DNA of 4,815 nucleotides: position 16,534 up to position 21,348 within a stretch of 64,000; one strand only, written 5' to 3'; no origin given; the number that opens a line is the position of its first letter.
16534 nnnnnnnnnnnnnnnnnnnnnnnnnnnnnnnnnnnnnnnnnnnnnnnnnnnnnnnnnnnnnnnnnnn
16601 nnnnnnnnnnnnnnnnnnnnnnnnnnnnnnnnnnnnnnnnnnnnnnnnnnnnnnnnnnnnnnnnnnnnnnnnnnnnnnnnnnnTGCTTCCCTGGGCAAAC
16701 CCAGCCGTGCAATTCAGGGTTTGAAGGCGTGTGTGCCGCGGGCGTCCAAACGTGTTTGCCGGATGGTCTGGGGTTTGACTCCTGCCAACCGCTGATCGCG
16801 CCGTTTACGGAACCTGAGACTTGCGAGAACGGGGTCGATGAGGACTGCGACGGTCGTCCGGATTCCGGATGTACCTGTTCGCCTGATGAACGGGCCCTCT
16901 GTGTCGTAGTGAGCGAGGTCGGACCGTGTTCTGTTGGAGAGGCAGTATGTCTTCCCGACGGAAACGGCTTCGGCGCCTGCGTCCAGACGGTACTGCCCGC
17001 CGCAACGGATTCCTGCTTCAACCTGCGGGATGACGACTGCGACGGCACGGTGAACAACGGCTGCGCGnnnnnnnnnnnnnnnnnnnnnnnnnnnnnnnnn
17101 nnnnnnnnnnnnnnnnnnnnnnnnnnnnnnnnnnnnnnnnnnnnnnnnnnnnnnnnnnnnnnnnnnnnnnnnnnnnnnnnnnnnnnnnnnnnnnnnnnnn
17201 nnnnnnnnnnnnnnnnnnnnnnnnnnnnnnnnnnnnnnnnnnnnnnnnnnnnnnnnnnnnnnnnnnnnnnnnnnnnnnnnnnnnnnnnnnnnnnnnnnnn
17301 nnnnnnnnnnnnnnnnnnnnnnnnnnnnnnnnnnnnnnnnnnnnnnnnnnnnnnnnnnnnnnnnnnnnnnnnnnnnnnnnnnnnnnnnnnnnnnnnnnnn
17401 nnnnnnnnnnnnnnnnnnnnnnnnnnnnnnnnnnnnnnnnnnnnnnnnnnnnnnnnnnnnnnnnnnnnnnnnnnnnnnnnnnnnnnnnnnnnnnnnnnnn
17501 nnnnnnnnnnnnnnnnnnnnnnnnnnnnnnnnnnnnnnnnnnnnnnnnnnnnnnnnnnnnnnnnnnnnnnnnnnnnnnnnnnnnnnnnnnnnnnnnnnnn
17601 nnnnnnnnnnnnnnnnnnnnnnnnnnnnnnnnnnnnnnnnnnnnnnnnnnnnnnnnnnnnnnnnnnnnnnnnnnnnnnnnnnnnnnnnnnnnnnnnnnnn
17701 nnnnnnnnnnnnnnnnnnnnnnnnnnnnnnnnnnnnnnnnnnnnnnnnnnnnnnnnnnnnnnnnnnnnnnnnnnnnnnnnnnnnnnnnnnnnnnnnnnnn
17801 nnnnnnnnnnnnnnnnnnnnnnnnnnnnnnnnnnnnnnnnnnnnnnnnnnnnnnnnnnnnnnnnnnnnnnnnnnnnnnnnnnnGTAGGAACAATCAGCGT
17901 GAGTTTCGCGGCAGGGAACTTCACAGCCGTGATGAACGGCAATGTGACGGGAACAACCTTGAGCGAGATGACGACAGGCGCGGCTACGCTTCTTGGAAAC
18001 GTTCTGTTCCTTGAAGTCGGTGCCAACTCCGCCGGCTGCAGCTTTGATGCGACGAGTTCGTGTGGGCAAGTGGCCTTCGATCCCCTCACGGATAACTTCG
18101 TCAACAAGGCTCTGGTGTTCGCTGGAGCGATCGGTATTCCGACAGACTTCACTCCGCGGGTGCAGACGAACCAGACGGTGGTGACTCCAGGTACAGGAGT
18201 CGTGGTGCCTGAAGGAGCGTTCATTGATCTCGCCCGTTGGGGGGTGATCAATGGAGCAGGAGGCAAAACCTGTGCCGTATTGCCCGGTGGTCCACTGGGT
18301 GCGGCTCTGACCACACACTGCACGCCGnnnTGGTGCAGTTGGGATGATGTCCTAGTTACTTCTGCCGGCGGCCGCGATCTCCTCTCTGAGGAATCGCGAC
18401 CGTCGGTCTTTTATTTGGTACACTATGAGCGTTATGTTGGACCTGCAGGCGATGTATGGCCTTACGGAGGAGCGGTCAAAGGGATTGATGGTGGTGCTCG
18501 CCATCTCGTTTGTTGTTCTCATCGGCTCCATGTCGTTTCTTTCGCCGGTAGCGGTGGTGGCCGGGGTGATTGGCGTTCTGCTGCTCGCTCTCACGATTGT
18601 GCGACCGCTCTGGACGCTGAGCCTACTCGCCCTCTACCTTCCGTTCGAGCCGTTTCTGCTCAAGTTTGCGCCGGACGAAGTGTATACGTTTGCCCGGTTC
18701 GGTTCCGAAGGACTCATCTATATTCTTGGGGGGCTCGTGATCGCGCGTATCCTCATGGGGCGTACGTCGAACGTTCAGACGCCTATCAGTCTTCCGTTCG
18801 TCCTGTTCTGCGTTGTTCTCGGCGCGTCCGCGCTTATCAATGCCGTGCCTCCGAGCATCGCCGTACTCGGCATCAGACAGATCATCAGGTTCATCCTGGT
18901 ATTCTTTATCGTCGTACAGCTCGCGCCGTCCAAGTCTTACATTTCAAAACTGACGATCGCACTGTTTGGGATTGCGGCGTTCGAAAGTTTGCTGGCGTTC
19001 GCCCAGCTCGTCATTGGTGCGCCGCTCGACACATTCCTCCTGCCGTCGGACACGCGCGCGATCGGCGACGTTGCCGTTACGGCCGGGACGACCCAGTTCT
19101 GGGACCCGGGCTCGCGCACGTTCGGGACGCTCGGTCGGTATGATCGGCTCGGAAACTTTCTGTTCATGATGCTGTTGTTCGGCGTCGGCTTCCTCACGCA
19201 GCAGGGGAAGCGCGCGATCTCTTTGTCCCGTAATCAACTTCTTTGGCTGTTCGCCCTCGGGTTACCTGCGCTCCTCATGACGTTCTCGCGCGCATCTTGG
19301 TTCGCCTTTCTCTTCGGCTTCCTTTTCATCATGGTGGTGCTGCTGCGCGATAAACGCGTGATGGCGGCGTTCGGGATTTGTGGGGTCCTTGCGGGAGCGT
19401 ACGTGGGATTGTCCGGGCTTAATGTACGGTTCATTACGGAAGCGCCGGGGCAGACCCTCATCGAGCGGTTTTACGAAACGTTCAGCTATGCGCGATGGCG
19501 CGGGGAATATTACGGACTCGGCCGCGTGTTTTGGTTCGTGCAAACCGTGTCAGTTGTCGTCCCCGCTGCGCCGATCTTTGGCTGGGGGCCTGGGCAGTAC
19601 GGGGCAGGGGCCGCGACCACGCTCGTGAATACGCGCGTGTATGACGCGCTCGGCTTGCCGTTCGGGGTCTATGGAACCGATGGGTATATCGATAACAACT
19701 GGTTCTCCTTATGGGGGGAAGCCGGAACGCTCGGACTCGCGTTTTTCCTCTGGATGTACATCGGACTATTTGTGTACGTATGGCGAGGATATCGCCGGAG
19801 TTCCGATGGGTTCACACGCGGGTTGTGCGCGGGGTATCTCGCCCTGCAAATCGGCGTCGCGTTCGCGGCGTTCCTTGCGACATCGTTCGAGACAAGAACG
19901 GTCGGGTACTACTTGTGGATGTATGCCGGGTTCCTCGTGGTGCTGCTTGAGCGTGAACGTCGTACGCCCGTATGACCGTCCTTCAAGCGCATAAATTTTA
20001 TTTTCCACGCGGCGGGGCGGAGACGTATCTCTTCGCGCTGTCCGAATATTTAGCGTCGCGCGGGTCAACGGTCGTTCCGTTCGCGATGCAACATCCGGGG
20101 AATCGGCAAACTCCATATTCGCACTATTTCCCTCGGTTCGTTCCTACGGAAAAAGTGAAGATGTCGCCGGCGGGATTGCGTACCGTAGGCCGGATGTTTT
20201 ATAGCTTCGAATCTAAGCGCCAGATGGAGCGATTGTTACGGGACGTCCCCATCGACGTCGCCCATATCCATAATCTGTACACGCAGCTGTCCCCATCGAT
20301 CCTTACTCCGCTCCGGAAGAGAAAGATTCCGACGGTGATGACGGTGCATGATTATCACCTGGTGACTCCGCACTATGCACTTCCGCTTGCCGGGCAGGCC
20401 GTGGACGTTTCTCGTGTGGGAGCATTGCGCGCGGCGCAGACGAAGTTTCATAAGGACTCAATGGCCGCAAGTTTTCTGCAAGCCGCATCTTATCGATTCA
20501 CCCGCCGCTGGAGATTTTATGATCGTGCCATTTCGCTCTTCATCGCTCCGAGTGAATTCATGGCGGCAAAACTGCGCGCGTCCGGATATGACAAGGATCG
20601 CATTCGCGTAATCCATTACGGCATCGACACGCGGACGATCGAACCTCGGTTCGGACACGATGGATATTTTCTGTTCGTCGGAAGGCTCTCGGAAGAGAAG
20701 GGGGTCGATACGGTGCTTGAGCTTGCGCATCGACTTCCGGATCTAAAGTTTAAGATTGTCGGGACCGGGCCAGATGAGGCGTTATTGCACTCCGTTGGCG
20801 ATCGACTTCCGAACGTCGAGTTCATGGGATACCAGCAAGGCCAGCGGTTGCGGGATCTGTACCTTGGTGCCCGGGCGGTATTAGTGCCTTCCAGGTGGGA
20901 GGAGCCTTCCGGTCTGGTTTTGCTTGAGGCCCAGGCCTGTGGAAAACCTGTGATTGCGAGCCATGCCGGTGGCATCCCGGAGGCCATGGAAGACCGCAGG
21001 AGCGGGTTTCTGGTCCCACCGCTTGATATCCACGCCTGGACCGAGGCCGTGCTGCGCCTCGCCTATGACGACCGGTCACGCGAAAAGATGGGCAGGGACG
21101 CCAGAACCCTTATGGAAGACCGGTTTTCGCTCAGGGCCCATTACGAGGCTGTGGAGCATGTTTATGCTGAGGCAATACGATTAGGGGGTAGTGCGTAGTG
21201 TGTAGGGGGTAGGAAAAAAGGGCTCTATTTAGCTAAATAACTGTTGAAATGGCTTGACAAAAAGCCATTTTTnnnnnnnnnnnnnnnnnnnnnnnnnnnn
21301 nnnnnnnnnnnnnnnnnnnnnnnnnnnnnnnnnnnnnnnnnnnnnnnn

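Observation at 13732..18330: Island of secreted Cys-rich tandem-repeat proteins with (Gly-Glu)n linkers and cloned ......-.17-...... promoters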

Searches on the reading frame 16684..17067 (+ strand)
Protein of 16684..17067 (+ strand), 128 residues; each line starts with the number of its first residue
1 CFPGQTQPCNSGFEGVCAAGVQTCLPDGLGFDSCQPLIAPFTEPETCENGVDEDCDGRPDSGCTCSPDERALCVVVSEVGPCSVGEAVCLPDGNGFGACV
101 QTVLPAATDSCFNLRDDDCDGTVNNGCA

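Call 51: predict_structure(alignment_id=A1)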
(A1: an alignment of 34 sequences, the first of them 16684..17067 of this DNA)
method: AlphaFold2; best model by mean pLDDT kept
length: 128 residues; sequences in the alignment: 34
mean_pLDDT: 87.5   pTM: 0.57
mean pLDDT of the five models: 87.5, 86.2, 86.1, 84.5, 84.2
residues with pLDDT >= 90: 42; 70-90: 85; 50-70: 1; < 50: 0
segments of 3 or more residues with pLDDT < 50: none
pLDDT, mean of each block of 10 residues (from residue 1): 96 86 98 92 84 83 89 79 88 88 84 85 84
secondary structure, 60 per line:
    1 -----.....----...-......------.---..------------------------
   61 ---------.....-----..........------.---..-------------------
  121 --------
elements in order: E6-10 E19-24 E70-74 H80-83 E84-89

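Call 53: fold_search(model_id=the predicted structure, library=pdb)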
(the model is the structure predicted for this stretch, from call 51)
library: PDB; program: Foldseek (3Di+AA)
matches with E <= 10: 167; with E <= 0.001: 0
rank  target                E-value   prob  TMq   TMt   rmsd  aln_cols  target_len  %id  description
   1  4j1y_A                1.8e-01  0.06  0.15  0.08  16.2       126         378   21  The X-ray crystal structure of human complement protease C1s zymogen (released 2013-04-24)
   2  8a7d_Q                4.0e-01  0.04  0.14  0.09  17.1       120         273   18  Partial dimer complex of PAPP-A and its inhibitor STC2 (released 2022-11-02)
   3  3ejh_B                4.8e-01  0.23  0.23  0.32  11.7        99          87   14  Crystal Structure of the Fibronectin 8-9FnI Domain Pair in Complex with a Type-I Collagen Peptide (released 2009-02-03)
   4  1gpz_B                6.1e-01  0.03  0.14  0.07  18.2       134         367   15  THE CRYSTAL STRUCTURE OF THE ZYMOGEN CATALYTIC DOMAIN OF COMPLEMENT PROTEASE C1R (released 2002-07-31)
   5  9a3z_B                6.5e-01  0.20  0.26  0.13  11.6       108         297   13  A predicted model of tissue transglutaminase 2 (TG2) in complex with plasma fibronectin's gelatin binding domain (FNI6 (released 2024-02-02)
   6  9ekd_D                6.9e-01  0.02  0.13  0.07  19.7       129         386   12  Structure of a C1r Zymogen Fragment Bound to SALO (released 2025-02-12)
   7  3vsf_C                7.3e-01  0.06  0.17  0.06  14.0        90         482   14  Crystal structure of 1,3Gal43A, an exo-beta-1,3-Galactanase from Clostridium thermocellum (released 2012-12-05)
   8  3ejh_A                8.3e-01  0.13  0.23  0.29  12.4       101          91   14  Crystal Structure of the Fibronectin 8-9FnI Domain Pair in Complex with a Type-I Collagen Peptide (released 2009-02-03)
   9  1qub_A                9.3e-01  0.03  0.14  0.08  15.2       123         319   18  CRYSTAL STRUCTURE OF THE GLYCOSYLATED FIVE-DOMAIN HUMAN BETA2-GLYCOPROTEIN I PURIFIED FROM BLOOD PLASMA (released 1999-10-08)
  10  4qt8_B                9.9e-01  0.06  0.18  0.05  12.9       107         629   18  Crystal Structure of RON Sema-PSI-IPT1 extracellular domains in complex with MSP beta-chain (released 2014-09-17)
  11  6v08_A                9.9e-01  0.02  0.14  0.08  18.3       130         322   17  Crystal structure of human recombinant Beta-2 glycoprotein I (hrB2GPI) (released 2020-06-17)
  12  4xe9                  1.2e+00  0.05  0.18  0.06  14.5        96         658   12  Crystal structure of the NanB sialidase from Streptococcus pneumoniae in complex with Optactin (released 2016-01-13)
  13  1ncd_N                1.3e+00  0.06  0.20  0.08  15.0       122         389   11  REFINED CRYSTAL STRUCTURE OF THE INFLUENZA VIRUS N9 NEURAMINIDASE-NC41 FAB COMPLEX (released 1994-01-31)
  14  4qt8_A                1.3e+00  0.04  0.17  0.05  13.0       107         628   19  Crystal Structure of RON Sema-PSI-IPT1 extracellular domains in complex with MSP beta-chain (released 2014-09-17)
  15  6u42_5L               1.7e+00  0.02  0.15  0.04  15.6       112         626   11  Natively decorated ciliary doublet microtubule (released 2019-11-13)
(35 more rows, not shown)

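Call 78: fold_search(model_id=the predicted structure, library=viral)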
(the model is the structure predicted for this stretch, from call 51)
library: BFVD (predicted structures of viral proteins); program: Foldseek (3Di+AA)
matches with E <= 10: 198; with E <= 0.001: 2
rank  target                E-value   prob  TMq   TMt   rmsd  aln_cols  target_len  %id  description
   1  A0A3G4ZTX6            3.6e-05  1.00  0.28  0.09  13.7       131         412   27  Uncharacterized protein [Edafosvirus sp.]
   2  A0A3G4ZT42            1.0e-04  0.98  0.24  0.08  16.6       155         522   21  Uncharacterized protein [Edafosvirus sp.]
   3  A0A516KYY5            8.9e-02  0.60  0.24  0.13  10.4        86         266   26  (no name in the UniProt tables at hand)
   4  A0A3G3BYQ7            2.8e-01  0.15  0.18  0.04  10.7        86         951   15  Tail fiber protein [Klebsiella phage Pylas]
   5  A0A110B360            6.4e-01  0.04  0.19  0.09  13.3       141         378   18  (no name in the UniProt tables at hand)
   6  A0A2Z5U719            6.8e-01  0.02  0.13  0.06  18.1       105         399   19  Sushi domain-containing protein [Rhinolophus gammaherpesvirus 1]
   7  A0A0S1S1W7            9.8e-01  0.08  0.21  0.11  12.4       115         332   11  Tail spike TSP1/Gp66 N-terminal domain-containing protein [Klebsiella phage vB_KpnM_KB57]
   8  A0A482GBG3            1.0e+00  0.08  0.22  0.04  14.9       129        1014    8  (no name in the UniProt tables at hand)
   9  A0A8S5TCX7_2          1.0e+00  0.03  0.17  0.04  12.8       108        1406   18  Tail protein [Myoviridae sp. ctK5o5]
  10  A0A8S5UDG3            1.1e+00  0.05  0.17  0.06  15.7       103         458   13  Uncharacterized protein [Siphoviridae sp. ct13O11]
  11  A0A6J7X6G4            1.3e+00  0.02  0.14  0.06  17.9       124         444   10  Uncharacterized protein [uncultured Caudovirales phage]
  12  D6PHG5                1.5e+00  0.04  0.18  0.11  13.4        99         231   11  (no name in the UniProt tables at hand)
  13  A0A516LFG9            1.6e+00  0.02  0.16  0.07  18.0       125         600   14  (no name in the UniProt tables at hand)
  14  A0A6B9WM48            1.7e+00  0.02  0.16  0.05  17.4       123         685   14  Peptidase S74 domain-containing protein [Escherichia phage aaroes]
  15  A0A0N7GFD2            1.8e+00  0.06  0.18  0.08  13.8        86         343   14  Uncharacterized protein [Pseudomonas phage POR1]
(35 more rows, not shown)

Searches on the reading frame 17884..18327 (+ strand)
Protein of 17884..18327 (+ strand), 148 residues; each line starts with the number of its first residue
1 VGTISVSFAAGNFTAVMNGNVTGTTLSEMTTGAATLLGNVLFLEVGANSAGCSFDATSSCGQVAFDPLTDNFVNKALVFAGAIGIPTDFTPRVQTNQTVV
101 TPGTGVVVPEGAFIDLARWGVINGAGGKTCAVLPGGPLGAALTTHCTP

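Call 75: predict_structure(protein=window:17884-18327:+)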
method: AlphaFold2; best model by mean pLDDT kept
length: 148 residues; sequences in the alignment: 1
mean_pLDDT: 36.8   pTM: 0.28
mean pLDDT of the five models: 36.8, 33.8, 30.4, 28.9, 27.8
residues with pLDDT >= 90: 0; 70-90: 0; 50-70: 13; < 50: 135
segments of 3 or more residues with pLDDT < 50: 1-20, 38-148
pLDDT, mean of each block of 10 residues (from residue 1): 42 42 52 51 36 26 30 29 27 26 31 35 42 40 43
secondary structure, 60 per line:
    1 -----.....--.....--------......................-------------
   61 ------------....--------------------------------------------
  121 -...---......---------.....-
elements in order: E6-10 E13-17 H26-47 H73-76 E122-124 E128-133 E143-147

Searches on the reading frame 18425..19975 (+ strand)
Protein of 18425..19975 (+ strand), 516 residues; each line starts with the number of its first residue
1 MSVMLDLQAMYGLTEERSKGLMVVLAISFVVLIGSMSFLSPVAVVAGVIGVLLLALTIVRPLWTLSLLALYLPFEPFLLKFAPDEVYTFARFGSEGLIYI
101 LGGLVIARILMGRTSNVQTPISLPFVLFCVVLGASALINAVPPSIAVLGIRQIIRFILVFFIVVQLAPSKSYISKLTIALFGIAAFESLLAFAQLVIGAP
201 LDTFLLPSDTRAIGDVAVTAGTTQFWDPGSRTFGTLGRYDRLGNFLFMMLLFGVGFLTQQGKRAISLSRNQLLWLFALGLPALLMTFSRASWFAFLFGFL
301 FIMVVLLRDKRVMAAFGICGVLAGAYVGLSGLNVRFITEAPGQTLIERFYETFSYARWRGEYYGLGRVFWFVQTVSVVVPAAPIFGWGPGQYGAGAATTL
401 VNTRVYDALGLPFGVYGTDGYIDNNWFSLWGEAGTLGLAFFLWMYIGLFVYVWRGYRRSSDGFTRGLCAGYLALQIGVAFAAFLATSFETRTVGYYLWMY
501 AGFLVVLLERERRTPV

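Call 3: search_protein_families(library=pfam, proteins=[window:18425-19975:+], max_evalue=0.1)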
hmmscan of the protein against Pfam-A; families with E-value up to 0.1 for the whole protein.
window:18425-19975:+ (516 aa): 1 family
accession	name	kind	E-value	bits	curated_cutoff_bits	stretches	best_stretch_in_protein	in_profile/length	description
PF04932.20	Wzy_C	-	3.1e-10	40.5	31.7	1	275-442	2-149/149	O-Antigen ligase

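Call 90: search_protein_families(library=ncbifam, proteins=[window:18425-19975:+], max_evalue=0.01)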
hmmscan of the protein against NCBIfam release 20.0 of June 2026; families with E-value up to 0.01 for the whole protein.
window:18425-19975:+ (516 aa): 0 families

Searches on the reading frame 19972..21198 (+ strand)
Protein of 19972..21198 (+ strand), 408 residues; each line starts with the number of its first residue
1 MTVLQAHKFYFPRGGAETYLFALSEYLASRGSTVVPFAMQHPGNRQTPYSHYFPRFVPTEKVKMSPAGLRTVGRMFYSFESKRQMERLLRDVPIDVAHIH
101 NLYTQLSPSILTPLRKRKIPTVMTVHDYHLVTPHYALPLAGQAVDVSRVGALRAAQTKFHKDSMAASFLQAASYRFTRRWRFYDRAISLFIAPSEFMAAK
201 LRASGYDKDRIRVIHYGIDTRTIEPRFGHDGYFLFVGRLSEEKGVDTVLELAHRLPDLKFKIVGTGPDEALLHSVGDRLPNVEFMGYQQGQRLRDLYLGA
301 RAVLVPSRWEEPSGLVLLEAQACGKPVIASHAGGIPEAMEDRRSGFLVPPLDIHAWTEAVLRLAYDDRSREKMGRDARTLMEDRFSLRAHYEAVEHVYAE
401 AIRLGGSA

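Call 3: search_protein_families(library=pfam, proteins=[window:19972-21198:+], max_evalue=0.1)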
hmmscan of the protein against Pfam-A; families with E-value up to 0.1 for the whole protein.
window:19972-21198:+ (408 aa): 6 families
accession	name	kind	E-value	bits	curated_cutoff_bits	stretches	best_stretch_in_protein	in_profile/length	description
PF00534.26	Glycos_transf_1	-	1e-33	116.8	26.4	1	226-378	11-170/172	Glycosyl transferases group 1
PF13692.12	Glyco_trans_1_4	-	8e-31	107.6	27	1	232-364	3-140/142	Glycosyl transferases group 1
PF13439.12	Glyco_transf_4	-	2.2e-22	80.3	28.5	1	14-220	2-168/170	Glycosyltransferase Family 4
PF13579.12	Glyco_trans_4_4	-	2.8e-16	60.7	29.7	1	14-217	1-158/158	Glycosyl transferase 4-like domain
PF13524.12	Glyco_trans_1_2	-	3.1e-08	34.1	25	1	249-390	6-138/144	Glycosyl transferase-like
PF20706.3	GT4-conflict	-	3.5e-07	30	26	1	223-396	190-370/385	Family 4 Glycosyltransferase in conflict systems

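Call 21: find_encoding_contigs(protein=window:19972-21198:+, flank=2000, max_places=3)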
Protein window:19972-21198:+ (408 aa): 2 contigs read that carry it; 1 place shown.
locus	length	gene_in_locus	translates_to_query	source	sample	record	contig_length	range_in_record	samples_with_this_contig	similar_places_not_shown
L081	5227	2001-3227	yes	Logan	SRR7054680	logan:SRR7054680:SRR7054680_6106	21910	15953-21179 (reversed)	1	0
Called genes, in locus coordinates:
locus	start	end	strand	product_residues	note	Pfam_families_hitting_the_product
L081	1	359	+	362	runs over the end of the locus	?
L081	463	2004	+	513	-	PF04932:Wzy_C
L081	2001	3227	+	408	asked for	PF13439:Glyco_transf_4, PF13579:Glyco_trans_4_4, PF20706:GT4-conflict (weak), PF00534:Glycos_transf_1, PF13692:Glyco_trans_1_4, PF13524:Glyco_trans_1_2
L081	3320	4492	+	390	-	PF09314:DUF1972 (weak), PF13439:Glyco_transf_4, PF13579:Glyco_trans_4_4, PF00534:Glycos_transf_1, PF13692:Glyco_trans_1_4, PF13524:Glyco_trans_1_2 (weak)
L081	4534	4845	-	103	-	PF12728:HTH_17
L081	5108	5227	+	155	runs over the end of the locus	PF08281:Sigma70_r4_2, PF04545:Sigma70_r4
